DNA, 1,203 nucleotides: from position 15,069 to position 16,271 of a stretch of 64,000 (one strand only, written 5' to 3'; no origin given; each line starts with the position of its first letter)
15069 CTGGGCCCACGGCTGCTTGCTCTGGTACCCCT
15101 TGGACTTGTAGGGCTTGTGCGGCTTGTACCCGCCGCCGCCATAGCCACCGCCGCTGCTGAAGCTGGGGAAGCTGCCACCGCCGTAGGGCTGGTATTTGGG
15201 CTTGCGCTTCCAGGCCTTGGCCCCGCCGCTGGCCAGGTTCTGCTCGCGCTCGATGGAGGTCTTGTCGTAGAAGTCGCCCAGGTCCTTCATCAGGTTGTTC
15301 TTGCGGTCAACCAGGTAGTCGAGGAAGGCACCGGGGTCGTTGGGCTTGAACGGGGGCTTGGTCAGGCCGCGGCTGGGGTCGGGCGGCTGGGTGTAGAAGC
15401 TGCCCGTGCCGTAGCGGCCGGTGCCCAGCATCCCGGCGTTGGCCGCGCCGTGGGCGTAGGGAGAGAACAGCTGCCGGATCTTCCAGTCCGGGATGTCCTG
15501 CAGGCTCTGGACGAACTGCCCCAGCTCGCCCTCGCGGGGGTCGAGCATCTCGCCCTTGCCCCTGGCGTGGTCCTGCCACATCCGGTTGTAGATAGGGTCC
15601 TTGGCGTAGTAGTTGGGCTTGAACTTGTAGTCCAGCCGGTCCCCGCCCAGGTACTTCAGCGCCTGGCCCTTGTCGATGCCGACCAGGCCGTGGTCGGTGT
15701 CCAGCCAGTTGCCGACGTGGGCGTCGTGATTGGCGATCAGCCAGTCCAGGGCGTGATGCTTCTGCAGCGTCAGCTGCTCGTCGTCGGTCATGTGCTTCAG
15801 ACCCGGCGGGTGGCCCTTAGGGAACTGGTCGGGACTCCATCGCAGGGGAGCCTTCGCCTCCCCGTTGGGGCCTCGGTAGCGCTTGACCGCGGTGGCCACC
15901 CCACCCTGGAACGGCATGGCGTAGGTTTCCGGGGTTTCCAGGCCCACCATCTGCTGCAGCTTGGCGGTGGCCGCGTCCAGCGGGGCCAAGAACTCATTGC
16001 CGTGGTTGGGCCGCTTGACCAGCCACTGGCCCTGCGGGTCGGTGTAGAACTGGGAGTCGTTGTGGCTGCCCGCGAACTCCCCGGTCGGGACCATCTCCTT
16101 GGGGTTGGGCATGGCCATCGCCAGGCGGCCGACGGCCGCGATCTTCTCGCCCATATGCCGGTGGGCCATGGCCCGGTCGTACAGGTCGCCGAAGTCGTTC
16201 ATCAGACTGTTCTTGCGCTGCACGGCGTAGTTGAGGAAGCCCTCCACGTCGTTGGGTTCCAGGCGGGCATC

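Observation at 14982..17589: Tail-cluster protein with two tandem HipA/PI3-PI4-kinase-like domains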

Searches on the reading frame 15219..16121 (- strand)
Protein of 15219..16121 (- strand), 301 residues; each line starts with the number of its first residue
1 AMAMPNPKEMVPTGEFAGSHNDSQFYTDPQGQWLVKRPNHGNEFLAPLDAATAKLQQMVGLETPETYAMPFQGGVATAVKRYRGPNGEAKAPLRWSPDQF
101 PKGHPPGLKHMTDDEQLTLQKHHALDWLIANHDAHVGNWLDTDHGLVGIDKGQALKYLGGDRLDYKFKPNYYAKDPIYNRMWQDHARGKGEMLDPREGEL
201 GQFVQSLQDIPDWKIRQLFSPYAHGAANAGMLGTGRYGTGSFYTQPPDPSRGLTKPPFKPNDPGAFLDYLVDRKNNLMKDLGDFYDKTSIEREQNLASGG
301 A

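Call 28: search_solved_structures(query=A1, max_evalue=10, show_alignments=4)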
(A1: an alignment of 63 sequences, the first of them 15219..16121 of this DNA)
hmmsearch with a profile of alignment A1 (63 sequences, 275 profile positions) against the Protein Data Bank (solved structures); distinct sequences matched with E-value up to 10: 28.
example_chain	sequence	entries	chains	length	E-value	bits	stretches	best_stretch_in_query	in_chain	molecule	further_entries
7ab4_C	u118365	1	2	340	0.031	16.9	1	101-122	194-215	HipA_C domain-containing protein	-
7ab5_C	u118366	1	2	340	0.031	16.9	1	101-122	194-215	HipA_C domain-containing protein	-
7ab3_C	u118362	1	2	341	0.031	16.9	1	101-122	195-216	HipA_C domain-containing protein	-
5xom_A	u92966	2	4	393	0.037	16.6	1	99-136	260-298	Glycosaminoglycan xylosylkinase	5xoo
4kqa_A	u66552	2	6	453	0.066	15.8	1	74-139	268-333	Protein H03A11.1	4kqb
3tpd_A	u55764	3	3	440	0.11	15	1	98-122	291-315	Serine/threonine-protein kinase HipA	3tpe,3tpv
2wiu_A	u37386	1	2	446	0.11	15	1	98-122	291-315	PROTEIN HIPA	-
8ezr_B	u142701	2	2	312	0.22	14.1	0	99-122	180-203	HipT(Lp)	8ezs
7vkb_A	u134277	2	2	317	0.23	14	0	99-122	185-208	HipA_C domain-containing protein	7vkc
4jw1_A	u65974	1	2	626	0.24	13.9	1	110-156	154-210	Effector protein B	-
4hnd_A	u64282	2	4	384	0.28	13.7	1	70-125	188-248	Phosphatidylinositol 4-kinase type 2-alpha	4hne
9lp2_A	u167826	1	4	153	0.43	13.1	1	172-219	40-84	dAID23.4L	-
7k17_A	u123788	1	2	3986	0.51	12.9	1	108-139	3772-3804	DNA-dependent protein kinase catalytic subunit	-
4pla_A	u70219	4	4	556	0.52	12.8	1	70-125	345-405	Chimera protein of Phosphatidylinositol 4-kinase type 2-alpha and Lysozyme | Phosphatidylinositol 4-kinase type 2-alpha,Lysozyme,Phosphatidylinositol 4-kinase t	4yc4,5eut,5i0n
5y3r_C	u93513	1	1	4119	0.53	12.8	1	108-139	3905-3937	DNA-dependent protein kinase catalytic subunit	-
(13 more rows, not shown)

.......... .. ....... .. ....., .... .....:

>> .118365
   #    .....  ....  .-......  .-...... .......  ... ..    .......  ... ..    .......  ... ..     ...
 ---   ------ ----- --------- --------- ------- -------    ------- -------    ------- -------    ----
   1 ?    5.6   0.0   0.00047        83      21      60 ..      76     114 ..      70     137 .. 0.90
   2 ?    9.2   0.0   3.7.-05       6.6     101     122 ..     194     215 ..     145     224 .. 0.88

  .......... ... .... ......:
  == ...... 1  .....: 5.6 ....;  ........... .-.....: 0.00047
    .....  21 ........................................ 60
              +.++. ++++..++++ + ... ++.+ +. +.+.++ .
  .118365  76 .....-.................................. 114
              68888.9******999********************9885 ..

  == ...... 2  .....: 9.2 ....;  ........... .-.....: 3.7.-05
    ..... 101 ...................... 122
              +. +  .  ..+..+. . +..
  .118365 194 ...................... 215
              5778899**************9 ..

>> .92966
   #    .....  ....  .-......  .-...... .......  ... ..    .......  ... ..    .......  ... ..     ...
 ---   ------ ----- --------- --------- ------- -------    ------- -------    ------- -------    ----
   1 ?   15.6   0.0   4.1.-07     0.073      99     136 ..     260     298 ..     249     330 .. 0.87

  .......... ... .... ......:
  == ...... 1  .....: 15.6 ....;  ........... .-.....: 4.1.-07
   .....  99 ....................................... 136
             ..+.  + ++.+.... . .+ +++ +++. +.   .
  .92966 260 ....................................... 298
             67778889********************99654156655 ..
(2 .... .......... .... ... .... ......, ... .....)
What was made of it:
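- Duplicated kinase plus pseudokinase pairs are common in other systems, for example Fam20A/Fam20C, which appear among the PDB hits in call 28.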

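Call 31: search_protein_families(library=pfam, alignment_id=A1, max_evalue=1)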
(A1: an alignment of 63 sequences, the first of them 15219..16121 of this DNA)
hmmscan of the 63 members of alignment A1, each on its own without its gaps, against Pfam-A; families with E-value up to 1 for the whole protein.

A. member 1, window:15219-16121:- (301 aa): 2 families
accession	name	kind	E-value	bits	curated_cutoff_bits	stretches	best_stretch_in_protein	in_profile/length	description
PF07804.18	HipA_C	-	0.0028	17.8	30.5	0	30-82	20-71/213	HipA-like C-terminal domain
PF21666.2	DUF4246_N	-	0.16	12.7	27.4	1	163-215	6-61/75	Domain of unknown function DUF4246, N-terminal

B. families by the number of members that match (of 63 scanned): 30 families (the first 25 are shown)
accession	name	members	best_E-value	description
PF07804.18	HipA_C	49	2.4e-08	HipA-like C-terminal domain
PF00454.33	PI3_PI4_kinase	26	8.7e-05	Phosphatidylinositol 3- and 4-kinase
PF06702.18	Fam20C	20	9.5e-05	Golgi casein kinase, C-terminal, Fam20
PF18640.6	LepB_N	10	3.4e-05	LepB N-terminal domain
PF03109.22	ABC1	6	0.027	ABC1 atypical kinase-like domain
PF20613.4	HipA_2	3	0.00062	HipA-like kinase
PF01066.26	CDP-OH_P_transf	2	0.085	CDP-alcohol phosphatidyltransferase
PF21337.3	Peptidase_M17_N_1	2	0.13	M17 aminopeptidase, N-terminal domain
PF11609.13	DUF3248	1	0.013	Protein of unknown function (DUF3248)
PF02901.20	PFL-like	1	0.013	Pyruvate formate lyase-like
PF12147.14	Methyltransf_20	1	0.039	Putative methyltransferase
PF04952.20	AstE_AspA_hybrid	1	0.072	AstE/AspA barrel-sandwich hybrid domain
PF19963.4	VMAP-M1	1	0.074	vWA-MoxR associated protein middle region (VMAP-M) 1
PF16819.11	DUF5074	1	0.078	Domain of unknown function (DUF5074)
PF14094.11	DUF4272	1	0.1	Domain of unknown function (DUF4272)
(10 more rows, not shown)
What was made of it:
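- Closest known: HipA / HipT toxin kinases. Same: 49 of 63 units give weak HipA_C hits, best E 2.4e-8 (call 31).
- LepB_N (a PI 4-kinase) matches 10 of 63 units (call 31).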

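Call 34: predict_structure(alignment_id=A1)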
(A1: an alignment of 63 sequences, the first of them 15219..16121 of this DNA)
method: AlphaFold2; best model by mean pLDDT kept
length: 301 residues; sequences in the alignment: 63
mean_pLDDT: 95.5   pTM: 0.94
mean pLDDT of the five models: 95.5, 95.0, 94.7, 94.6, 94.6
residues with pLDDT >= 90: 275; 70-90: 23; 50-70: 3; < 50: 0
segments of 3 or more residues with pLDDT < 50: none
pLDDT, mean of each block of 10 residues (from residue 1): 89 92 95 96 96 98 98 97 95 94 94 98 99 97 96 97 97 95 98 99 99 99 97 85 83 97 98 99 99 95 56
secondary structure, 60 per line:
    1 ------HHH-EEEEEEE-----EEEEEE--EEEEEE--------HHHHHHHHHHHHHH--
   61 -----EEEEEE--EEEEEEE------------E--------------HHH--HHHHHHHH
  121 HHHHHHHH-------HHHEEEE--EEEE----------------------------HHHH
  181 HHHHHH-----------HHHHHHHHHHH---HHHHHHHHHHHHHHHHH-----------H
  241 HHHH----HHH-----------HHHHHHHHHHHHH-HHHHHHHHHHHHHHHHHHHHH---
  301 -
elements in order: E11-17 E23-28 E31-36 H45-58 E66-71 E74-80 H113-128 E139-142 E145-148 H177-186 H198-208 H212-228 H240-244 H263-275 H277-297
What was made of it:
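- On Protein-kinase-like (PKL) superfamily: AF2 pLDDT 95.5 (call 34).
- Closest known: MuF polymorphic toxins and phage polyvalent proteins. Different: The unit here has a full helical C-lobe (call 34).
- AF2 of unit 2: pLDDT 95.5, pTM 0.94 (call 34).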

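Call 38: fold_search(model_id=the predicted structure, library=pdb)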
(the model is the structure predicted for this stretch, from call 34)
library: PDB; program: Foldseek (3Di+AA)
matches with E <= 10: 1825; with E <= 0.001: 27
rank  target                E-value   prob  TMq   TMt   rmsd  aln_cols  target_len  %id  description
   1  3akl_A                3.5e-06  1.00  0.48  0.51   7.8       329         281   14  Crystal structure of A Helicobacter pylori proinflammatory kinase CtkA (released 2010-12-01)
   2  3akk_C                1.0e-05  1.00  0.40  0.42  10.7       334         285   13  Crystal structure of A Helicobacter pylori proinflammatory kinase CtkA (released 2010-12-01)
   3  3akk_A                1.7e-05  1.00  0.43  0.43  11.1       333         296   13  Crystal structure of A Helicobacter pylori proinflammatory kinase CtkA (released 2010-12-01)
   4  3akk_D                1.8e-05  1.00  0.46  0.48   9.1       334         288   12  Crystal structure of A Helicobacter pylori proinflammatory kinase CtkA (released 2010-12-01)
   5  3akk_B                2.1e-05  1.00  0.44  0.46   9.5       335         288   13  Crystal structure of A Helicobacter pylori proinflammatory kinase CtkA (released 2010-12-01)
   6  3akl_C                2.7e-05  1.00  0.43  0.46  10.0       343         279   13  Crystal structure of A Helicobacter pylori proinflammatory kinase CtkA (released 2010-12-01)
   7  3akj_A                3.4e-05  1.00  0.42  0.45  10.1       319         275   12  Crystal structure of A Helicobacter pylori proinflammatory kinase CtkA (released 2010-12-01)
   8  7wcf                  1.0e-04  1.00  0.49  0.47   8.9       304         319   13  Crystal structure of the kinase with AMP-PNP (released 2022-06-29)
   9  3tpe                  3.1e-04  1.00  0.34  0.26  11.6       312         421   14  The phipa p3121 structure (released 2012-10-03)
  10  8ezr_B                3.4e-04  1.00  0.40  0.44  11.0       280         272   14  Crystal structure of the HipS(Lp)-HipT(Lp) complex from Legionella pneumophila, native protein (released 2023-09-27)
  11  4pu3_A                3.4e-04  0.98  0.31  0.23  15.0       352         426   13  Shewanella oneidensis MR-1 Toxin Antitoxin System HipA, HipB and its operator DNA complex (space group P212121) (released 2014-08-06)
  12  2pup_B                4.2e-04  0.95  0.27  0.23  18.5       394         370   11  Structures of 5-methylthioribose kinase reveal substrate specificity and unusual mode of nucleotide binding (released 2007-05-22)
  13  3dnu                  4.4e-04  1.00  0.37  0.29  12.1       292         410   14  structure of MDT protein (released 2009-01-27)
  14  7vkc                  4.9e-04  1.00  0.43  0.41   8.1       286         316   14  Crystal structure of a bacterial Ser/Thr kinase (released 2022-06-29)
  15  3dnv_A                4.9e-04  1.00  0.39  0.30   9.0       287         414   13  MDT Protein (released 2009-01-27)
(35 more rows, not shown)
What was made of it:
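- On Protein-kinase-like (PKL) superfamily: Foldseek top 50 hits are all kinases (call 38).
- Closest known: Helicobacter pylori CtkA. Same: Top Foldseek hit, E 3.5e-6 (call 38).
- Foldseek PDB: top hit CtkA, E 3.5e-6 (call 38).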

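Call 54: find_related_loci(query=A1, collection=genome_contigs, flank=8000)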
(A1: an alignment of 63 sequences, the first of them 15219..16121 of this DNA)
Query A1 (301 aa) in genome_contigs; peptide patterns used: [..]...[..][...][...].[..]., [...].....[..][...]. (x = any residue, [..] = any of these).
193 stretches matched a pattern; 134 encode a relative of the query (tblastn E <= 1e-3); the best 80 are kept; 80 distinct loci.
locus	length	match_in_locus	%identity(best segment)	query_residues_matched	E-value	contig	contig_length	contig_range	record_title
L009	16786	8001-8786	43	1-288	5e-60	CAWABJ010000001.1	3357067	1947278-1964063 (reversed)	MAG: uncultured Actinomycetota bacterium isolate MFD04212.bin.1.3 genome assembly, contig: contig_1637, whole genome sho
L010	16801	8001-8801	41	1-289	3e-59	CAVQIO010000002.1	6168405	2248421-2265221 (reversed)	MAG: uncultured Actinomycetota bacterium isolate MFD10043.bin.1.17 genome assembly, contig: contig_2474, whole genome sh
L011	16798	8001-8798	39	5-289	5e-57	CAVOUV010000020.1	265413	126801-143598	MAG: uncultured Actinomycetota bacterium isolate MFD10043.bin.2.45 genome assembly, contig: contig_4023, whole genome sh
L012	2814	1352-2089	38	17-287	5e-46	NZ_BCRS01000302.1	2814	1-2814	Mycolicibacterium vaccae NBRC 14118 = CIP 105934 strain NBRC 14118, whole genome shotgun sequence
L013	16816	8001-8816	38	5-292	1e-42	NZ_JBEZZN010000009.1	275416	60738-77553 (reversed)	Micromonospora sp. NPDC023956 NPDC023956_104_E7.ctg-0009, whole genome shotgun sequence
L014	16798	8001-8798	36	5-292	7e-43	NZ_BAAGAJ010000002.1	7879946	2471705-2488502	Krasilnikovia sp. MM14-A1259 sequence2, whole genome shotgun sequence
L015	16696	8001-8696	30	14-285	3e-24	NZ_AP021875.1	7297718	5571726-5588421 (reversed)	Desulfosarcina widdelii strain PP31 chromosome, complete genome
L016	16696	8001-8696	30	14-285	2e-23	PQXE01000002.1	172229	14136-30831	MAG: Deltaproteobacteria bacterium isolate E20SeepSRB2 NODE_2_length_172229_cov_18.5905, whole genome shotgun sequence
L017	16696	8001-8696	29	14-285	3e-23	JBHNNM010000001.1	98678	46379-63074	MAG: Gammaproteobacteria bacterium isolate J21416_BXG_013-Gamma1 NODE_1_length_98678_cov_30.663119, whole genome shotgun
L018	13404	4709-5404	29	14-285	4e-23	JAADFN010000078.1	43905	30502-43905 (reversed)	MAG: Acidobacteriota bacterium isolate M_MaxBin.030 contig-127_2399, whole genome shotgun sequence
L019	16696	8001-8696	30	14-285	8e-23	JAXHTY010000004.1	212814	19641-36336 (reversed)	MAG: Thermodesulfobacteriota bacterium isolate MAG36_tar_biofilm MAG36_4, whole genome shotgun sequence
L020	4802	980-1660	28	15-285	3e-22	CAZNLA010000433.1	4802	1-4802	MAG TPA_asm: uncultured bacterium isolate SRP284006_co1_27 genome assembly, contig: NODE_39633_length_4802_cov_6.348852,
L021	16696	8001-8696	30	14-285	4e-22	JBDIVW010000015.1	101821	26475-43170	MAG: Nitrospiraceae bacterium isolate Bin_25 NODE_142_length_101821_cov_13.247802, whole genome shotgun sequence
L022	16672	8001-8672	30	17-255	4e-22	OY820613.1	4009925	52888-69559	MAG: Gammaproteobacteria bacterium isolate 99eaebf8-0e01-45e1-9b83-b2bbc74163d4 genome assembly, chromosome: 1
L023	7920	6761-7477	28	15-297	7e-22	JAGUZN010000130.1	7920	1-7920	MAG: Armatimonadota bacterium isolate DeMMO6_22 c_000000087887, whole genome shotgun sequence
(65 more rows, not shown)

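Call 56: search_protein_families(library=pfam, proteins=[L015:5865-10436:+, L013:7026-9980:+, L011:6633-13490:+, L009:3729-16784:+], max_evalue=0.001)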
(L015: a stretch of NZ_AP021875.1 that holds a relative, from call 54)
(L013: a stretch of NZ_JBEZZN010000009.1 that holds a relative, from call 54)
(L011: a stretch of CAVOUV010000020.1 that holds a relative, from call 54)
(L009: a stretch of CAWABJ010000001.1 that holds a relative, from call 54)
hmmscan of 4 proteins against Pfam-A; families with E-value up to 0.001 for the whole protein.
L015:5865-10436:+ (1524 aa): 2 families
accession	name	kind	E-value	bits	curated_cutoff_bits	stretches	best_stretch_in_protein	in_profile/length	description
PF04233.19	Phage_Mu_F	-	1.2e-17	65.1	29.6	1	174-288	2-110/112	Phage Mu protein F like protein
PF07498.18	Rho_N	-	0.00019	21.8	24.9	0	442-469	3-32/43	Rho termination factor, N-terminal domain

L013:7026-9980:+ (985 aa): 2 families
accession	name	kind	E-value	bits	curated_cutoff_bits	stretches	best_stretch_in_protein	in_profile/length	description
PF25310.1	VG15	-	2.2e-30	106.9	26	1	9-221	5-202/212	VG15 protein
PF03496.20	ADPrib_exo_Tox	-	4.5e-22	78.8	23.4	1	781-939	17-186/196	ADP-ribosyltransferase exoenzyme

L011:6633-13490:+ (2286 aa): 3 families
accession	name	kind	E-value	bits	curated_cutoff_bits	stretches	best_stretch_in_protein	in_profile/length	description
PF22596.2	Scabin-like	-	1.3e-24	87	27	1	281-386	1-116/130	Scabin-like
PF00293.34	NUDIX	-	2.5e-16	60.3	21.1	1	876-987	10-123/134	NUDIX domain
PF02917.20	Pertussis_S1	-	0.00031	21.1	21.3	1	281-325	6-52/239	Pertussis toxin, subunit 1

L009:3729-16784:+ (4352 aa): 5 families
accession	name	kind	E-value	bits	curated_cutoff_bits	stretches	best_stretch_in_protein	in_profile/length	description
PF22596.2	Scabin-like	-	3.9e-78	260.1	27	3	1725-1829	1-114/130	Scabin-like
PF25547.1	WXG100_2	-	6.2e-16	59.1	27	1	10-134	11-136/150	WXG100 like domain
PF15644.12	Gln_amidase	-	6.3e-12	47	24.1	1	1065-1156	2-113/114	Papain fold toxin 1, glutamine deamidase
PF02917.20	Pertussis_S1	-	6.7e-07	29.8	21.3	0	1723-1742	4-23/239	Pertussis toxin, subunit 1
PF01375.23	Enterotoxin_a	-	6.1e-06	26.5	21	0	2290-2390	72-174/258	Heat-labile enterotoxin alpha chain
